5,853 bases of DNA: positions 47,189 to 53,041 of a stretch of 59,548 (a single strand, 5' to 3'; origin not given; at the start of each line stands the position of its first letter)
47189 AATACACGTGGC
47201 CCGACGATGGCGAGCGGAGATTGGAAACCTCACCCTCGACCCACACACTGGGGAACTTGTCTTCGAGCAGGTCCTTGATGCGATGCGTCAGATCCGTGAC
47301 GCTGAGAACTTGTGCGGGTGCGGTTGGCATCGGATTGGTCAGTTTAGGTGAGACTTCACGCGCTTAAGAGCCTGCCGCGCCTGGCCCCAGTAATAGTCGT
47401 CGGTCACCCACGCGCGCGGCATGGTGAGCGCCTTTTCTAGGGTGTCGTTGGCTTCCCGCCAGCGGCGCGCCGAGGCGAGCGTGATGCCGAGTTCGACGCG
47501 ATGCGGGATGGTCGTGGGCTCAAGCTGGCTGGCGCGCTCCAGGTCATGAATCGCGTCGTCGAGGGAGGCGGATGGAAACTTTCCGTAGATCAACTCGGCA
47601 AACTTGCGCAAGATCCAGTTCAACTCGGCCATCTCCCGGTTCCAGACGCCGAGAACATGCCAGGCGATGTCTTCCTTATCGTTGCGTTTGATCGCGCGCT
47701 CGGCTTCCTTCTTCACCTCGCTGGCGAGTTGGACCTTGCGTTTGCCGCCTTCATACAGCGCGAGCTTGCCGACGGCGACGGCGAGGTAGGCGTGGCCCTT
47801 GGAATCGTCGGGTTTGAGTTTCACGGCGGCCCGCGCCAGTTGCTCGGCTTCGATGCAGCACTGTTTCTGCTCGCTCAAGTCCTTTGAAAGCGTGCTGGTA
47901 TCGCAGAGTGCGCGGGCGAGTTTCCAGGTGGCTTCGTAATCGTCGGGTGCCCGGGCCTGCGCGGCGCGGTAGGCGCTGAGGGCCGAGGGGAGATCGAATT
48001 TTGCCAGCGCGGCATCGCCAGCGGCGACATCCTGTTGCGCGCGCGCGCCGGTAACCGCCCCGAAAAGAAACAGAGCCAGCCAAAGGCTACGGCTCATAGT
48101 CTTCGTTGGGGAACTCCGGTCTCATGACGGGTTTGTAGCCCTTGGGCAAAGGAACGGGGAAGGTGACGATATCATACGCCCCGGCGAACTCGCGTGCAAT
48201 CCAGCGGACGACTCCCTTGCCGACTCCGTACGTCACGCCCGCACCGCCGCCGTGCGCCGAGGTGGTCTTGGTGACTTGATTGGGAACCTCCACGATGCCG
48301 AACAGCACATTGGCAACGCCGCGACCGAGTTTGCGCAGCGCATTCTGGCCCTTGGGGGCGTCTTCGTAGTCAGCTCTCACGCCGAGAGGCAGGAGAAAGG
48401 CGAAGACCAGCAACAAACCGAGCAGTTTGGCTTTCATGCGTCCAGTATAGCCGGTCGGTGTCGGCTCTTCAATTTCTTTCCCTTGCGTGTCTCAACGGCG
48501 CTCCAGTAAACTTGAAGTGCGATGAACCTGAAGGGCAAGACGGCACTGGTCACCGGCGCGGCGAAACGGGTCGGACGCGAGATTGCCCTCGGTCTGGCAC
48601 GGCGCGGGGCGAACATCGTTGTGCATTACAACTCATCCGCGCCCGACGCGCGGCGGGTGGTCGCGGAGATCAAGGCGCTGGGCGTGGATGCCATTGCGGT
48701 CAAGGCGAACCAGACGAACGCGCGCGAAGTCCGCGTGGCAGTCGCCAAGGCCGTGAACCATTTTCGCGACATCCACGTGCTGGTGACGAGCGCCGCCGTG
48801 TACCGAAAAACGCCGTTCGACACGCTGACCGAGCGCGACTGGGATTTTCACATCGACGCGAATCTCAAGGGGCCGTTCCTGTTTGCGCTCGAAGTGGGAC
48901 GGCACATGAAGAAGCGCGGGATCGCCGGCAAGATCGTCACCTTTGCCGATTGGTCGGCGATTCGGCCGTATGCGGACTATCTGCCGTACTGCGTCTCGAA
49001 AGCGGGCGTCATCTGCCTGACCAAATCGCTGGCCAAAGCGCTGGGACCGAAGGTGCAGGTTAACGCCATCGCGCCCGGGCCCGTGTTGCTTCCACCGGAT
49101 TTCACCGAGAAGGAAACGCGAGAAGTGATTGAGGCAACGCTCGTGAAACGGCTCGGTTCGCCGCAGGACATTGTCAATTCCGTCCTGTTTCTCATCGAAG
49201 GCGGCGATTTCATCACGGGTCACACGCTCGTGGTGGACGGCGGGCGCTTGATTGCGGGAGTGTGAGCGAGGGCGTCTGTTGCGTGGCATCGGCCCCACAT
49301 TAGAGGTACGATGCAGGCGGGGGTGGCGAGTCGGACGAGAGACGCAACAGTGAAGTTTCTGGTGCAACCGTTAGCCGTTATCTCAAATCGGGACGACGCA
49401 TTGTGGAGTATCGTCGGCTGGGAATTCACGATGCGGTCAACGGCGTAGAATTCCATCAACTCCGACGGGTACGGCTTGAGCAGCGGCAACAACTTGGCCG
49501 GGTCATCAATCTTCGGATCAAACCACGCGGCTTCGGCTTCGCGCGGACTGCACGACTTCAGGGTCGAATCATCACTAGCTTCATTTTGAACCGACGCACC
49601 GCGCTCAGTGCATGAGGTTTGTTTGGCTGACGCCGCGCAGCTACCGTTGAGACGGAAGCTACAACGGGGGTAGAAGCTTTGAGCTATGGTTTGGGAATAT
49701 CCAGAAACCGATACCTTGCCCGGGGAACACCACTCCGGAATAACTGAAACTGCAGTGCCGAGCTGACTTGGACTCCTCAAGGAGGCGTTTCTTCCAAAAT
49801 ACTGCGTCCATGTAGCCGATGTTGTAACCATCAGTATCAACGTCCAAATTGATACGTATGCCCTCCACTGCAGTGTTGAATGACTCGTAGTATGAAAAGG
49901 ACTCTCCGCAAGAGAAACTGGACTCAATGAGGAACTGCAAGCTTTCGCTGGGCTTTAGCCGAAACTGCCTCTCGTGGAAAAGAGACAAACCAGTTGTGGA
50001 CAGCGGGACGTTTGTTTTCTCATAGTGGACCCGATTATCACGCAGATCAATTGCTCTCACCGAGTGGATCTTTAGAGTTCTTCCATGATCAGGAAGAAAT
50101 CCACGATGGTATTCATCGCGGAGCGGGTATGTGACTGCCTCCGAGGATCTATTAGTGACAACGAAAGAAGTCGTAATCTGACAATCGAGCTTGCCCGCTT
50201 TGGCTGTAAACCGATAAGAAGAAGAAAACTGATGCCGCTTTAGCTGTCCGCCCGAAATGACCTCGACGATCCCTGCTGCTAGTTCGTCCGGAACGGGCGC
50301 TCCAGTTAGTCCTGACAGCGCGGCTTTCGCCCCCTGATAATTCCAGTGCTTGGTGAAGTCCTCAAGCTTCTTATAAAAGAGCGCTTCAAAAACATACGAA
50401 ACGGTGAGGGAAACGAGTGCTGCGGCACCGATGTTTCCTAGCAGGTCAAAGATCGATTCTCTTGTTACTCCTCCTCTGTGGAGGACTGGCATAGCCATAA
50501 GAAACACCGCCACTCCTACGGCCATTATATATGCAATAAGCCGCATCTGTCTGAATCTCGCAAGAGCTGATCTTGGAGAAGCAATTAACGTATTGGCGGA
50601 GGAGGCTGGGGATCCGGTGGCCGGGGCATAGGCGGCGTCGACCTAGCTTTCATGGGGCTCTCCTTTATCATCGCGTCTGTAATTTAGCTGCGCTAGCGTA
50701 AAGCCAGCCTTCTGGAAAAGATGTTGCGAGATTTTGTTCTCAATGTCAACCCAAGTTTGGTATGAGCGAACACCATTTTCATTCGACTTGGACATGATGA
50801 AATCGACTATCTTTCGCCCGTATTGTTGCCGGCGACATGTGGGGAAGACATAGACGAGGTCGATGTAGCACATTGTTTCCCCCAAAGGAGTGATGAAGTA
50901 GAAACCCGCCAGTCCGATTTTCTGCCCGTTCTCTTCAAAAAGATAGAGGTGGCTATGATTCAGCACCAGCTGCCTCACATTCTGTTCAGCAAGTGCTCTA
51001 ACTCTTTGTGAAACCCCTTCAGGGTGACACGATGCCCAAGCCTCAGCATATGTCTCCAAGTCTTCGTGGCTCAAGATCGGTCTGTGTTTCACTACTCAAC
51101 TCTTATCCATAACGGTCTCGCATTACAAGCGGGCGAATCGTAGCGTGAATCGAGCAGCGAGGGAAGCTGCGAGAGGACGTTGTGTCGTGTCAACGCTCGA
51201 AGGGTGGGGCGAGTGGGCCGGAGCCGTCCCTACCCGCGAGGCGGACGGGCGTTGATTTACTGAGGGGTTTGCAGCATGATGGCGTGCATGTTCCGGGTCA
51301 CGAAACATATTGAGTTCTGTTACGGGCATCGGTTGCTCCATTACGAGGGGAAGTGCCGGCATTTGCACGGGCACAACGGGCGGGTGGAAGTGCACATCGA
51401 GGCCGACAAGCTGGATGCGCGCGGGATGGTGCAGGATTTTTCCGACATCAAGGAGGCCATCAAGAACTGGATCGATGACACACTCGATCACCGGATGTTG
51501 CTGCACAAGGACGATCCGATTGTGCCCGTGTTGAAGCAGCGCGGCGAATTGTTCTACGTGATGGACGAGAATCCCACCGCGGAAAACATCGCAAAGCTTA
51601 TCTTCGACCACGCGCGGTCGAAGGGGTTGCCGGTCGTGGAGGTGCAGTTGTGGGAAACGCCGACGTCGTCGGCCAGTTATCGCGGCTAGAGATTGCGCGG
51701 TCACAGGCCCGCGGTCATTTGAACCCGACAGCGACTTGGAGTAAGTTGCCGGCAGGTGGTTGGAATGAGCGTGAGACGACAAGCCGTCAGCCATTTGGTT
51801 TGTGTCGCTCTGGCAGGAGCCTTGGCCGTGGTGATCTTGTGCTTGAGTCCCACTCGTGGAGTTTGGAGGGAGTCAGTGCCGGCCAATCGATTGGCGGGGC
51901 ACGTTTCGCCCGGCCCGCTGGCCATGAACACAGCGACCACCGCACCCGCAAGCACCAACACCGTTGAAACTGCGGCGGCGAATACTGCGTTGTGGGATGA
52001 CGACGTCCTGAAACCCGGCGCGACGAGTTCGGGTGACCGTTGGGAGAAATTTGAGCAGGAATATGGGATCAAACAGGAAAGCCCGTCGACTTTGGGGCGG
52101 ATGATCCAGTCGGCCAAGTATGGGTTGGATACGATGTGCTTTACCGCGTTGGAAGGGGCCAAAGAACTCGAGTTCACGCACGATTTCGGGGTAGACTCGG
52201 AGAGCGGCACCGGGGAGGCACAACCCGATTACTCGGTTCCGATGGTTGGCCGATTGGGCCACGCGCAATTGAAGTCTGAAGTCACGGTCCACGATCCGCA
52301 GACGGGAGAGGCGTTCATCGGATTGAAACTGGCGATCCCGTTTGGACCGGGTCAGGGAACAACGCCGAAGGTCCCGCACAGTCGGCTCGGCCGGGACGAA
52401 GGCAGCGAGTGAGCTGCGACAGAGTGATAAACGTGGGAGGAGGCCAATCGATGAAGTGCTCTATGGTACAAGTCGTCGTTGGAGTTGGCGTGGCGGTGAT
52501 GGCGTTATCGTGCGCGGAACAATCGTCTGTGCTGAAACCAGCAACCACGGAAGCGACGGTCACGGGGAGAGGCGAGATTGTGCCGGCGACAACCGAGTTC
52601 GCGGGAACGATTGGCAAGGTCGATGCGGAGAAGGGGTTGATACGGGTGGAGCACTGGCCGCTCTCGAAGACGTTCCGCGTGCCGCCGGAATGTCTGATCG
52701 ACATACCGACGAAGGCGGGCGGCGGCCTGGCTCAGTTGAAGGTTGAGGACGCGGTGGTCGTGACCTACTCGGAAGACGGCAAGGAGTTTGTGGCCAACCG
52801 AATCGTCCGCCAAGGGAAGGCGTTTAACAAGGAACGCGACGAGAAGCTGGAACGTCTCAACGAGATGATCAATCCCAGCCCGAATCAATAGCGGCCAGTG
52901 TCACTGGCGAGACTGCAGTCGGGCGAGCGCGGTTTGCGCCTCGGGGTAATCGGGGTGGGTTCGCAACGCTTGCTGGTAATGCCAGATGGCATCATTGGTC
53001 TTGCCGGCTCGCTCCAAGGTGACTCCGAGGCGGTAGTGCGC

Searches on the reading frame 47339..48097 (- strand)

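Call 19: search_protein_families(library=pfam, proteins=[window:47339-48097:-], max_evalue=0.01)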
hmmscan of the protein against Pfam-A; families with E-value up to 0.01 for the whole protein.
window:47339-48097:- (252 aa): 8 families
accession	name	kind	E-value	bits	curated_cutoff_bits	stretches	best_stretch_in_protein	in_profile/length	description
PF21033.3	RMD1-3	-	2.8e-17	63.2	26.7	1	56-196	41-181/235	Regulator of microtubule dynamics protein 1-3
PF14559.12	TPR_19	-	1.6e-06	28.8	25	0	30-66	1-37/68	Tetratricopeptide repeat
PF17874.7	TPR_MalT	-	0.00048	19.9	45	0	83-154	19-89/336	MalT-like TPR region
PF07719.23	TPR_2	-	0.00074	19.9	27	0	26-53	7-34/34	Tetratricopeptide repeat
PF24575.1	TPR_Slam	-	0.0012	19.7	35.2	0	26-68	53-95/104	Surface lipoprotein assembly modifier, N-terminal TPR repeats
PF13428.12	TPR_14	-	0.0015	19.5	23.5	0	25-63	6-44/44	Tetratricopeptide repeat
PF13414.12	TPR_11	-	0.0032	17.6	26.8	0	90-111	19-40/42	TPR repeat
PF13432.12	TPR_16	-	0.0038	18.1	32.7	1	25-64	2-41/65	Tetratricopeptide repeat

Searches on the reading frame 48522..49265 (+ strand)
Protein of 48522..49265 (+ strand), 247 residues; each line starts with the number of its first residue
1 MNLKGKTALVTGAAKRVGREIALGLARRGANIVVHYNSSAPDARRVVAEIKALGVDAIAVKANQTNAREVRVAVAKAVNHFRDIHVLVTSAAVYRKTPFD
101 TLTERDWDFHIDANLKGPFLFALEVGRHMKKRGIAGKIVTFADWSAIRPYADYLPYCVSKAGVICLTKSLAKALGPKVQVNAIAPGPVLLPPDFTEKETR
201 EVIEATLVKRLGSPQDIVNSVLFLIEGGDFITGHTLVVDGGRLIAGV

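Call 19: search_protein_families(library=pfam, proteins=[window:48522-49265:+], max_evalue=0.01)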
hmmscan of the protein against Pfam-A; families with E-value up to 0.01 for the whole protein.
window:48522-49265:+ (247 aa): 3 families
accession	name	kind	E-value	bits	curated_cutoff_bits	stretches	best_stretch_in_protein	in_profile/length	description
PF13561.12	adh_short_C2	-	5.5e-45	154.2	27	1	12-241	1-234/236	Enoyl-(Acyl carrier protein) reductase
PF00106.31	adh_short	-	1e-39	136.5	26.6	1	6-189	1-183/195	short chain dehydrogenase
PF08659.16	KR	-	4.5e-12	46.7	22.6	1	7-117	2-115/180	KR domain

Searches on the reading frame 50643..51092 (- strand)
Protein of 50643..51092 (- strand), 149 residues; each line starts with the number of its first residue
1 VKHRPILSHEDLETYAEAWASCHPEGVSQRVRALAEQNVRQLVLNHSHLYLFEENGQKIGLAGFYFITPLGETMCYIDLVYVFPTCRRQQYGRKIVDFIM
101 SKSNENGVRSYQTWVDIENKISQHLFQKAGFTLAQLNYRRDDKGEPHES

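Call 19: search_protein_families(library=pfam, proteins=[window:50643-51092:-], max_evalue=0.01)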
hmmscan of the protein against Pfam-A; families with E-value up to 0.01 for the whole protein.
window:50643-51092:- (149 aa): 6 families
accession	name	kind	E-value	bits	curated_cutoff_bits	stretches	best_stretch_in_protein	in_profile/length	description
PF00583.31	Acetyltransf_1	-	9e-15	55.4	20.7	1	17-131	6-116/116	Acetyltransferase (GNAT) family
PF13508.13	Acetyltransf_7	-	3.4e-10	40.6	27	1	46-132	2-83/84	Acetyltransferase (GNAT) domain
PF13673.13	Acetyltransf_10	-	7.3e-06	26.4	23.6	1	21-134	4-110/128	Acetyltransferase (GNAT) domain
PF08445.16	FR47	-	7e-05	23.2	22.1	1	75-139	22-85/86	FR47-like protein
PF13302.13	Acetyltransf_3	-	7.1e-05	24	25.4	1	6-132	7-138/138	Acetyltransferase (GNAT) domain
PF13527.13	Acetyltransf_9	-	0.0071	16.8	25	0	8-110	6-108/127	Acetyltransferase (GNAT) domain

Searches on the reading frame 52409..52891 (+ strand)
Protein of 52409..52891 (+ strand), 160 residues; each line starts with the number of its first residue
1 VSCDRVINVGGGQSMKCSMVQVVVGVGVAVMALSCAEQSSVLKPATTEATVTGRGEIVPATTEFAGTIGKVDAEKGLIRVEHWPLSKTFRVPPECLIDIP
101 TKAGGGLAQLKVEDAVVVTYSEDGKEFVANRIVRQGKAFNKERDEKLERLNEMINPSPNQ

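Call 19: search_protein_families(library=pfam, proteins=[window:52409-52891:+], max_evalue=0.01)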
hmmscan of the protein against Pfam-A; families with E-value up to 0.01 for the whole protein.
window:52409-52891:+ (160 aa): 0 families

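Call 79: find_encoding_contigs(protein=window:52451-52888:+, flank=6000, max_places=10)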
Protein seq(146 aa) (146 aa): 10 contigs read that carry it; 10 places shown.
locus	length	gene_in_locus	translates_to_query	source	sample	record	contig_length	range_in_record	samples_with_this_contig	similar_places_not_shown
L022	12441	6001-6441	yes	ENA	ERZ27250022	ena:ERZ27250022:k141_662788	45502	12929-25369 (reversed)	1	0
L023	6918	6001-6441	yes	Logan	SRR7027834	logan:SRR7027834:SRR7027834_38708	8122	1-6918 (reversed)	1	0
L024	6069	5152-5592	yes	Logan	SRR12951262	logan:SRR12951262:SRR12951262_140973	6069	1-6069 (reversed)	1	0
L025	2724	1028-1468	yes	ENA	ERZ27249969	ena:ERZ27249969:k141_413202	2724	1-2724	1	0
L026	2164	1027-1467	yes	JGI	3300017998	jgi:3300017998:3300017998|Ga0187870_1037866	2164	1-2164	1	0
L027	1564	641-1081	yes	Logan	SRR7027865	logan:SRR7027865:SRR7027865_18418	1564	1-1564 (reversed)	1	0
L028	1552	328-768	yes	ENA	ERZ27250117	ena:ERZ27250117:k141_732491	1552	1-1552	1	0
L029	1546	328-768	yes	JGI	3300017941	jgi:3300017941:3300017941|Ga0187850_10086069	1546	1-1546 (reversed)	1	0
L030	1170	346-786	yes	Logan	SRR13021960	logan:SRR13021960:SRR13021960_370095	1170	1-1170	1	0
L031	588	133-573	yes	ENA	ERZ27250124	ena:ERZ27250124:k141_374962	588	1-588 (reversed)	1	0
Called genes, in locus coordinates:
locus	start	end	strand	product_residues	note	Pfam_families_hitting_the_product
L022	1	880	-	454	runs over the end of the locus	PF13742:tRNA_anti_2, PF01336:tRNA_anti-codon, PF02601:Exonuc_VII_L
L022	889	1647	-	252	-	PF21033:RMD1-3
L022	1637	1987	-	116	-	-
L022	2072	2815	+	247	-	PF00106:adh_short, PF08659:KR, PF13561:adh_short_C2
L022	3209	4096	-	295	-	-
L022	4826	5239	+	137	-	PF01242:PTPS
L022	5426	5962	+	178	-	-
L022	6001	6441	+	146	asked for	-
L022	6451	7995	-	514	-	PF13432:TPR_16 (faint), PF00515:TPR_1 (faint), PF13424:TPR_12 (weak), PF13371:TPR_9 (weak), PF13414:TPR_11 (weak), PF14559:TPR_19, PF13431:TPR_17 (weak), PF13428:TPR_14 (weak), +2 more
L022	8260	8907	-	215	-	PF07589:PEP_exosort_dom (weak)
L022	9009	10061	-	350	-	-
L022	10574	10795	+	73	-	-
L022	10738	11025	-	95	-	-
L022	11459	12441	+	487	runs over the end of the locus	PF08323:Glyco_transf_5, PF13439:Glyco_transf_4 (faint), PF13579:Glyco_trans_4_4, PF20706:GT4-conflict (weak), PF00534:Glycos_transf_1, PF13692:Glyco_trans_1_4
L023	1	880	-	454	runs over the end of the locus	PF13742:tRNA_anti_2, PF01336:tRNA_anti-codon, PF02601:Exonuc_VII_L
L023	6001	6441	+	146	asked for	-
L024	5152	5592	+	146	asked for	-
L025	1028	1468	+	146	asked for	-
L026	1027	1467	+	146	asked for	-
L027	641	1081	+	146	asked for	-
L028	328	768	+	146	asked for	-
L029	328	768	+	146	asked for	-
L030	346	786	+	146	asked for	-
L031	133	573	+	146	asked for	-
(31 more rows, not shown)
